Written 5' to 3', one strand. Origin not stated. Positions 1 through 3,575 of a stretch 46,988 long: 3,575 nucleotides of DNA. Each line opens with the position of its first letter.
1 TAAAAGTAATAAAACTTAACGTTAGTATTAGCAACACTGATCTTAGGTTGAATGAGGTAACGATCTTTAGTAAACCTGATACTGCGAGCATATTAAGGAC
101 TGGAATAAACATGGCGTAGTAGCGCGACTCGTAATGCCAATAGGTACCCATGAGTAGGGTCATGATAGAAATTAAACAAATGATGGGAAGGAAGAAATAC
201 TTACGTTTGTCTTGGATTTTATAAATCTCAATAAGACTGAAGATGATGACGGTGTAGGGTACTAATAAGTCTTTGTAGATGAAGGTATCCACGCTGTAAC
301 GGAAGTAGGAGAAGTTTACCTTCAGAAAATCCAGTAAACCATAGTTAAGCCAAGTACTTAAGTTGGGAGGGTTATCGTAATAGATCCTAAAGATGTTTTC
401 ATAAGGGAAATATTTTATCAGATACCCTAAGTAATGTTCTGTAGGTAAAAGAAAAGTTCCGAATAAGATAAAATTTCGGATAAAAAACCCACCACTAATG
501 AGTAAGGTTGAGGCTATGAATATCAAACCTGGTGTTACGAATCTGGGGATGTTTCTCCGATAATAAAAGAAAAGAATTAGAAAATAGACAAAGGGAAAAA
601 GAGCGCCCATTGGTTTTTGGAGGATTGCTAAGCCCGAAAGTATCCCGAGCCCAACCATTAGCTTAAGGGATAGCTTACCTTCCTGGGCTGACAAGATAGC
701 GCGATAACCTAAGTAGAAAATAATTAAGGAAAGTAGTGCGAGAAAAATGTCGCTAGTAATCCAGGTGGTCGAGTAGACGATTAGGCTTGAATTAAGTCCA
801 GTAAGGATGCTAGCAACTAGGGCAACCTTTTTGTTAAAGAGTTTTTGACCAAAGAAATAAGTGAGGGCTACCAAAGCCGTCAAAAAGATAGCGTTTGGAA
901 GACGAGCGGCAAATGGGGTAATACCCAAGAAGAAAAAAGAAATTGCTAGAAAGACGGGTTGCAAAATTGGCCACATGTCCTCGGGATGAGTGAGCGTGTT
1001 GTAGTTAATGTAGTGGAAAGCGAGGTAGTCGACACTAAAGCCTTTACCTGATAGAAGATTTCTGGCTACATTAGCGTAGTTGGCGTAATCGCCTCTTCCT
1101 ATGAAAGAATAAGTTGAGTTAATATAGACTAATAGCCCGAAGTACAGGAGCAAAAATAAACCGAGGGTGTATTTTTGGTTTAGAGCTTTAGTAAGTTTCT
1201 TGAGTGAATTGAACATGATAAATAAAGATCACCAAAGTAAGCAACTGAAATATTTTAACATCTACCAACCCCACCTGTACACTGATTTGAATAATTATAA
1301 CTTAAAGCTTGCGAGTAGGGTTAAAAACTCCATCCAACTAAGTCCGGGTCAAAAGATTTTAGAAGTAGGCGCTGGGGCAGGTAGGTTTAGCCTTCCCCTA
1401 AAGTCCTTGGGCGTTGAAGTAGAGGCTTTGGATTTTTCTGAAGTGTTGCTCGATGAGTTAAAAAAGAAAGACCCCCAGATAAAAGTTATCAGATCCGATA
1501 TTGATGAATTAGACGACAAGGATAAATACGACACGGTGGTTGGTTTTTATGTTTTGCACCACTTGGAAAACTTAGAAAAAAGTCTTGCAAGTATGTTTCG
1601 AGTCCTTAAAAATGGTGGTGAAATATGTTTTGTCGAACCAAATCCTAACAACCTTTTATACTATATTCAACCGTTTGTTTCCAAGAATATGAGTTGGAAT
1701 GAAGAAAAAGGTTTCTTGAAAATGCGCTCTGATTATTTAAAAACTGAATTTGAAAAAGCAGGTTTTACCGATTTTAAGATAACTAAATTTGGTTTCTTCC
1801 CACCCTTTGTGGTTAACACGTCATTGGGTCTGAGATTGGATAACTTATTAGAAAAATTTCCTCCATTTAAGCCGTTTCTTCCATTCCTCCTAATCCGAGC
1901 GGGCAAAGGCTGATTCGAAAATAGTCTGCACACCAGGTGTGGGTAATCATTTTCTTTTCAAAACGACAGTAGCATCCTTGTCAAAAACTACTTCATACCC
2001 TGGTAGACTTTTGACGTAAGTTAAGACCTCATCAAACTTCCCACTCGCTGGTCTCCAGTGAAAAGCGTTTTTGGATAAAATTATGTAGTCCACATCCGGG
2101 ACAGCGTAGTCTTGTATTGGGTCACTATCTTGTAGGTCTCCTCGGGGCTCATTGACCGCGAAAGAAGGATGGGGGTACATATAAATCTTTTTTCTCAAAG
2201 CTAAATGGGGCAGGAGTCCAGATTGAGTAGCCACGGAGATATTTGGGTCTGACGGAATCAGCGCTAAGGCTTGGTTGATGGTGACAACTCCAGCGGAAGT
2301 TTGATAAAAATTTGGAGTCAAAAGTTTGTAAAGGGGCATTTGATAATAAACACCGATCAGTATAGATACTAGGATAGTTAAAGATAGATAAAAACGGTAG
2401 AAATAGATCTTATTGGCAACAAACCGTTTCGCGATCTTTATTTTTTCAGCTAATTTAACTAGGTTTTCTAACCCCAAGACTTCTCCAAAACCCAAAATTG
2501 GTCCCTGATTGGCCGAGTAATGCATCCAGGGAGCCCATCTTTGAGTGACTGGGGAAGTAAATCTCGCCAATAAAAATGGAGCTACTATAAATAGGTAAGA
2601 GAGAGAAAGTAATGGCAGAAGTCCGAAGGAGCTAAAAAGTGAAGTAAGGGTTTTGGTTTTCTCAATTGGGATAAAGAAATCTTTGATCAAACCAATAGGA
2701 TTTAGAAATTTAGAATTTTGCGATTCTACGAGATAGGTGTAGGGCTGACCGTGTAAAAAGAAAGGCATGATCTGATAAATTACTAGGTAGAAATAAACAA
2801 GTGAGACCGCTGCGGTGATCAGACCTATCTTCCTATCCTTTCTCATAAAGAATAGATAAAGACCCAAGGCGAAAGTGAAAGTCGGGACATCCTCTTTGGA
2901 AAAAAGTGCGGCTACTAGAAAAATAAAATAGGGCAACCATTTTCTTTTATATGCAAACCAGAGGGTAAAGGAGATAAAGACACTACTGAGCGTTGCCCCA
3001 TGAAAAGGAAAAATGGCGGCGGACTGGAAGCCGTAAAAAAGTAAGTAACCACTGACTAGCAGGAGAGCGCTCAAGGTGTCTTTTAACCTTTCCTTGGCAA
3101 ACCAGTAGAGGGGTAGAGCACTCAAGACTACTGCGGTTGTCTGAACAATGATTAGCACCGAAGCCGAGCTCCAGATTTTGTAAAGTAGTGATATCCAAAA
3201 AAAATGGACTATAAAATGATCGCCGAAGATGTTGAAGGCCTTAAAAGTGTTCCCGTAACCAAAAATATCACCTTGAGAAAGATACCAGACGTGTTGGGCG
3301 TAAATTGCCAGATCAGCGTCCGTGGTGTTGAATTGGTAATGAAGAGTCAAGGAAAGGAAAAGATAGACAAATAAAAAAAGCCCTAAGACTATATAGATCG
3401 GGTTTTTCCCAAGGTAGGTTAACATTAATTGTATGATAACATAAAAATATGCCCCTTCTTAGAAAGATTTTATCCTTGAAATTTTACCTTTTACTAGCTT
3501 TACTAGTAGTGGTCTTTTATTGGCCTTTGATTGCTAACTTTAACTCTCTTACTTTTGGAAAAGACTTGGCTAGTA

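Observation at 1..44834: Unusually GT-dense locus: 9 GT-C-type membrane proteins, 11 GT4, 4 GT2 and 1 phosphoglycosyl transferase, suggesting an undescribed extracytoplasmic glycan system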

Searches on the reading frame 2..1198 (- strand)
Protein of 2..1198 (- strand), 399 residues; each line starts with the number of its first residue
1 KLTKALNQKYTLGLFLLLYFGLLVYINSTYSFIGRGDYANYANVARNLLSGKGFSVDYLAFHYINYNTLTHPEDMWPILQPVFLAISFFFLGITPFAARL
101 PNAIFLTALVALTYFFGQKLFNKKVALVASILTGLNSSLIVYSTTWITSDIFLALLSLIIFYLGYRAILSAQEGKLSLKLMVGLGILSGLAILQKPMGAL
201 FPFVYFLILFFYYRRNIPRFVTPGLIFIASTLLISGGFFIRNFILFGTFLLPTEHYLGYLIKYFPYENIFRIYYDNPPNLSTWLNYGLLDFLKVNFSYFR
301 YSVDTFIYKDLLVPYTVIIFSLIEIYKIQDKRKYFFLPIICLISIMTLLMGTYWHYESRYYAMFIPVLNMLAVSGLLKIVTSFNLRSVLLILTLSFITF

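Call 14: search_protein_families(library=pfam, proteins=[window:2-1198:-], max_evalue=0.01)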
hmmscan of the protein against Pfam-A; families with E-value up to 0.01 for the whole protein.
seq(399 aa): 1 family
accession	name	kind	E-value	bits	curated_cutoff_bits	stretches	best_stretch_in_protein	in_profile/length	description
PF13231.12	PMT_2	-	2.7e-09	37.9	26.1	1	77-219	3-140/160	Dolichyl-phosphate-mannose-protein mannosyltransferase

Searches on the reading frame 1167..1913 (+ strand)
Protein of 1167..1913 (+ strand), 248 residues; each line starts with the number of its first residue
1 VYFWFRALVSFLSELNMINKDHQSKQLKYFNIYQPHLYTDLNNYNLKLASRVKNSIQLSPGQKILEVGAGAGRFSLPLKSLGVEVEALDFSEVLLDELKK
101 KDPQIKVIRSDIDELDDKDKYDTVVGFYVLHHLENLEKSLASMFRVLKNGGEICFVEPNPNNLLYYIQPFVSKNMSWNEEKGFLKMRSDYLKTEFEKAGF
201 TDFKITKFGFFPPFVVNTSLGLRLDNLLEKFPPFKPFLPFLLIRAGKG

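Call 4: search_protein_families(library=pfam, proteins=[window:1167-1913:+], max_evalue=0.01)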
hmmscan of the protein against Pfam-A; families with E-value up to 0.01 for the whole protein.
window:1167-1913:+ (248 aa): 16 families
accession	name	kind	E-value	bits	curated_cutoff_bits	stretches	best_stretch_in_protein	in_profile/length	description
PF13489.12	Methyltransf_23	-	1.3e-16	61.2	27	1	58-201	20-160/164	Methyltransferase domain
PF08241.18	Methyltransf_11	-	2.7e-16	60.4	21.2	1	65-155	1-95/95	Methyltransferase domain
PF13649.12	Methyltransf_25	-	4.7e-16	59.7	27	1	64-151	1-97/97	Methyltransferase domain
PF08242.18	Methyltransf_12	-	8.3e-14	52.5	30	1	65-152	1-97/98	Methyltransferase domain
PF13847.12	Methyltransf_31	-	7.4e-13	48.9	27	1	59-197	2-143/145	Methyltransferase domain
PF01209.24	Ubie_methyltran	-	2.8e-08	33.8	20.1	1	54-166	41-162/233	ubiE/COQ5 methyltransferase family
PF03848.20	TehB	-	3.2e-07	30.4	20.4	1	43-151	12-128/193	Tellurite resistance protein TehB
PF00398.26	RrnaAD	-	3.6e-05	23.5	24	1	46-115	16-88/263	Ribosomal RNA adenine dimethylase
PF07942.18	CARME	-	0.0002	21.2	27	0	107-204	149-236/268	Carnosine N-methyltransferase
PF09960.14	DUF2194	-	0.00023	20.1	30.4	1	102-169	67-132/582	Uncharacterised protein conserved in bacteria (DUF2194)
PF05219.18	DREV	-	0.00028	20.5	26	1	61-154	95-185/265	DREV methyltransferase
PF02475.24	TRM5-TYW2_MTfase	-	0.00035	21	28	1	51-165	27-145/164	TRM5/TYW2 methyltransferase domain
PF02353.26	CMAS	-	0.00052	19.9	27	1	51-153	53-162/273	Mycolic acid cyclopropane synthetase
PF05401.17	NodS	-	0.0021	18.4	24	1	62-156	45-145/201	Nodulation protein S (NodS)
PF02527.21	GidB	-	0.0078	16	27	0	50-125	43-120/184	rRNA small subunit methyltransferase G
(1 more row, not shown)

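Call 64: search_protein_families(library=ncbifam, proteins=[window:1215-1913:+], max_evalue=0.00001)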
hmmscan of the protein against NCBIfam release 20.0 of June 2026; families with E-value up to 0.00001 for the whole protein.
window:1215-1913:+ (232 aa): 22 families
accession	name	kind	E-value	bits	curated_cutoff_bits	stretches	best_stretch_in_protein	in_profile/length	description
TIGR02072.1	BioC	equivalog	3.2e-13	50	184.95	1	31-147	22-140/244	malonyl-ACP O-methyltransferase BioC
NF001241.0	PRK00216.1-2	equivalog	8.3e-13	48.5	327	1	35-141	42-149/231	demethylmenaquinone methyltransferase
NF043040.1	corrin_prot_MT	hypoth_equivalog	2.8e-12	46.5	180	1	34-140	32-148/216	corrinoid protein-associated methyltransferase CpaM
TIGR01983.1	UbiG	equivalog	1.2e-11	44.4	102.95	1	40-146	48-158/228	bifunctional 2-polyprenyl-6-hydroxyphenol methylase/3-demethylubiquinol 3-O-methyltransferase UbiG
NF041820.1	daptide_MTase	equivalog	3.1e-11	43.2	175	1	30-135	23-138/243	daptide-type RiPP biosynthesis methyltransferase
TIGR01934.1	MenG_MenH_UbiE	subfamily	4.4e-11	42.5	158.35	1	37-147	32-149/223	ubiquinone/menaquinone biosynthesis methyltransferase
NF007610.0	PRK10258.1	equivalog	2.9e-10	39.9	342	1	22-140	20-139/251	malonyl-ACP O-methyltransferase BioC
NF045667.1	MTase_DVU1556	equivalog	4.2e-10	39.5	155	1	30-138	8-118/213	DVU_1556 family methyltransferase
TIGR02021.1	BchM-ChlM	equivalog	2e-09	37.2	158.9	1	43-173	53-186/218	magnesium protoporphyrin IX methyltransferase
NF008992.0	PRK12335.1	equivalog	5.2e-09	35.7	303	1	27-119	104-201/289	SAM-dependent methyltransferase TehB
NF038261.1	rhodoquin_RquA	equivalog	8.5e-09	35.5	175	1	41-145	46-159/218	rhodoquinone biosynthesis methyltransferase RquA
NF001243.0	PRK00216.1-4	equivalog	1.1e-08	34.7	235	1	35-154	38-166/237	demethylmenaquinone methyltransferase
NF001244.0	PRK00216.1-5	equivalog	1.3e-07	31.2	216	1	39-143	43-157/236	bifunctional demethylmenaquinone methyltransferase/2-methoxy-6-polyprenyl-1,4-benzoquinol methylase UbiE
NF000499.2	Erm23S_rRNA_broad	equivalog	1.4e-07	31.1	212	1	31-100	10-82/244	23S ribosomal RNA methyltransferase Erm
TIGR02752.1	MenG_heptapren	equivalog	7.5e-07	28.9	419.85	1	37-154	38-164/231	demethylmenaquinone methyltransferase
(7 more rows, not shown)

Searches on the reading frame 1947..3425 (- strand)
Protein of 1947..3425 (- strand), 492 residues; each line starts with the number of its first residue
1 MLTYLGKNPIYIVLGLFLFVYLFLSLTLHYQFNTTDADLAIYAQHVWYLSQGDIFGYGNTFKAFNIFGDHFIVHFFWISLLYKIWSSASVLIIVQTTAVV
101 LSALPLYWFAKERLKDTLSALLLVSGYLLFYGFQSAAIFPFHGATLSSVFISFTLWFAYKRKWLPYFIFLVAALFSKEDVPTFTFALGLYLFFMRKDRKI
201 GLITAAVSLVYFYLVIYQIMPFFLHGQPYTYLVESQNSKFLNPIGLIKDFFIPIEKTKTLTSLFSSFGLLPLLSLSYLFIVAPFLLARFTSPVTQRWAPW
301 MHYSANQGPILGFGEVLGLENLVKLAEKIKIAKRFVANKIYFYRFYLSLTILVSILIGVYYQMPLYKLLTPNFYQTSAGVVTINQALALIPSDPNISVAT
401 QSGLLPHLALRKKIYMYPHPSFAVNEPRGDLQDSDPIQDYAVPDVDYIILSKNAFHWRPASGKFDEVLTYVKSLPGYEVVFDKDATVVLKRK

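Call 4: search_protein_families(library=pfam, proteins=[window:1947-3425:-], max_evalue=0.01)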
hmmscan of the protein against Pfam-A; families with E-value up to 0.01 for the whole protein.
window:1947-3425:- (492 aa): 1 family
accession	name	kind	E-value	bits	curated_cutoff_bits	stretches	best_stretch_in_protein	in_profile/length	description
PF09852.15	DUF2079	-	6.2e-46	157.9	28.2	1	29-484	2-455/459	Predicted membrane protein (DUF2079)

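Call 67: find_encoding_contigs(protein=window:1947-3425:-, flank=10000, max_places=3)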
Protein window:1947-3425:- (492 aa): 15 contigs read that carry it; 3 places shown.
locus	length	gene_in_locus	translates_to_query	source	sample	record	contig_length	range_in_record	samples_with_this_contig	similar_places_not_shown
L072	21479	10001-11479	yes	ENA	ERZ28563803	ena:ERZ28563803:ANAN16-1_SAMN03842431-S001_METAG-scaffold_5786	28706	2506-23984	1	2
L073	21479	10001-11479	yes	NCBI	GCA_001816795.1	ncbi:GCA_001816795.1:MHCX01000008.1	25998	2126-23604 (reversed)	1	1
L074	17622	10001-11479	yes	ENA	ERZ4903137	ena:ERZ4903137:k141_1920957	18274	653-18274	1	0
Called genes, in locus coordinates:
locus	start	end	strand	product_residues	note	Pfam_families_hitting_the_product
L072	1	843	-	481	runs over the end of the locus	PF01943:Polysacc_synt, PF13440:Polysacc_synt_3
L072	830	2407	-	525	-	PF02366:PMT (weak), PF13231:PMT_2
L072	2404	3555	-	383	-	PF01943:Polysacc_synt, PF13440:Polysacc_synt_3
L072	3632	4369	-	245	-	PF00535:Glycos_transf_2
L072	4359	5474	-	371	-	PF02350:Epimerase_2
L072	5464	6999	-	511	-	PF02366:PMT, PF13231:PMT_2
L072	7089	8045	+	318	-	PF01370:Epimerase, PF04321:RmlD_sub_bind, PF05368:NmrA (weak), PF16363:GDP_Man_Dehyd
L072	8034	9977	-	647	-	PF09586:YfhO (weak)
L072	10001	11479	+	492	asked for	PF09852:DUF2079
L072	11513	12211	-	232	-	PF03848:TehB (weak), PF13489:Methyltransf_23, PF01209:Ubie_methyltran, PF13847:Methyltransf_31, PF08241:Methyltransf_11, PF08242:Methyltransf_12, PF13649:Methyltransf_25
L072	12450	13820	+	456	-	PF13231:PMT_2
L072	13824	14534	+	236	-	PF00535:Glycos_transf_2, PF10111:Glyco_tranf_2_2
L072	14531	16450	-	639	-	-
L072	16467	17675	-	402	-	PF01053:Cys_Met_Meta_PP, PF01041:DegT_DnrJ_EryC1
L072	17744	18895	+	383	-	PF08442:ATP-grasp_2, PF13549:ATP-grasp_5 (faint), PF24948:Citrate_synth_N (faint), PF16114:Citrate_bind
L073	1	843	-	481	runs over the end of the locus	PF01943:Polysacc_synt, PF13440:Polysacc_synt_3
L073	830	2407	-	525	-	PF02366:PMT (weak), PF13231:PMT_2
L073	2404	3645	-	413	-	PF01943:Polysacc_synt, PF13440:Polysacc_synt_3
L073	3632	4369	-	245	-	PF00535:Glycos_transf_2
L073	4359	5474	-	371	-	PF02350:Epimerase_2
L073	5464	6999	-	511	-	PF02366:PMT, PF13231:PMT_2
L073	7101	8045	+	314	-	PF01370:Epimerase, PF04321:RmlD_sub_bind (weak), PF05368:NmrA (faint), PF16363:GDP_Man_Dehyd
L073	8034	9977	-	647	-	PF09586:YfhO (weak)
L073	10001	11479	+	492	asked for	PF09852:DUF2079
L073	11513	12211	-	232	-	PF03848:TehB (weak), PF13489:Methyltransf_23, PF01209:Ubie_methyltran, PF13847:Methyltransf_31, PF08241:Methyltransf_11, PF08242:Methyltransf_12, PF13649:Methyltransf_25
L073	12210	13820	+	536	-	PF13231:PMT_2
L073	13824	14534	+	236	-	PF00535:Glycos_transf_2, PF10111:Glyco_tranf_2_2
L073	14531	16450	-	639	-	-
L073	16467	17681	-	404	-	PF01041:DegT_DnrJ_EryC1, PF01053:Cys_Met_Meta_PP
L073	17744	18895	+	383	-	PF08442:ATP-grasp_2, PF13549:ATP-grasp_5 (faint), PF24948:Citrate_synth_N (faint), PF16114:Citrate_bind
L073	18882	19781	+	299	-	PF02629:CoA_binding, PF13607:Succ_CoA_lig, PF00549:Ligase_CoA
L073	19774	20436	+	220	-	PF00285:Citrate_synt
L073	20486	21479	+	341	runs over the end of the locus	PF01408:GFO_IDH_MocA, PF03807:F420_oxidored (weak), PF22725:GFO_IDH_MocA_C3, PF02894:GFO_IDH_MocA_C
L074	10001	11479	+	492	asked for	PF09852:DUF2079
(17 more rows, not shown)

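Call 68: search_protein_families(library=pfam, proteins=[L073:14531-16450:-, L073:13824-14534:+, L073:12210-13820:+], max_evalue=1)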
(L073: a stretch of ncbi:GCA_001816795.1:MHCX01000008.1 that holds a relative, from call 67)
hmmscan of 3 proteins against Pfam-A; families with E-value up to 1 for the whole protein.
L073:14531-16450:- (639 aa): 1 family
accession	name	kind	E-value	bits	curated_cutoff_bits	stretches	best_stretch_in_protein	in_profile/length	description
PF25637.1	DUF7942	-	0.022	15.1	26.7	1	427-481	42-101/104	Family of unknown function (DUF7942)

L073:13824-14534:+ (236 aa): 5 families
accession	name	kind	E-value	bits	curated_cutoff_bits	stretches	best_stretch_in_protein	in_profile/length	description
PF00535.33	Glycos_transf_2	-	1.2e-22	81.1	23.3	1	4-132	1-129/168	Glycosyl transferase family 2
PF10111.15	Glyco_tranf_2_2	-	7.1e-10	39.3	27.3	1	4-104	1-102/276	Glycosyltransferase like family 2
PF13641.12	Glyco_tranf_2_3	-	5.5e-05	23.7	27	1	3-97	3-100/230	Glycosyltransferase like family 2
PF13704.12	Glyco_tranf_2_4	-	0.00025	21.9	27.5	1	25-93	12-81/98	Glycosyl transferase family 2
PF22530.2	Terminase-T7_RNaseH-like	-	0.08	13.7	27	1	18-75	10-67/108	Terminase Bacteriophage T7, Ribonuclease H-like domain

L073:12210-13820:+ (536 aa): 2 families
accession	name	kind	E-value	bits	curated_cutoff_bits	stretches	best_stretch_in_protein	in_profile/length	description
PF13231.12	PMT_2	-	4.9e-09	37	26.1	1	83-225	3-140/160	Dolichyl-phosphate-mannose-protein mannosyltransferase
PF20604.3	DUF6798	-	4.6e-05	23.5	26.9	1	426-470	5-54/61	Domain of unknown function (DUF6798)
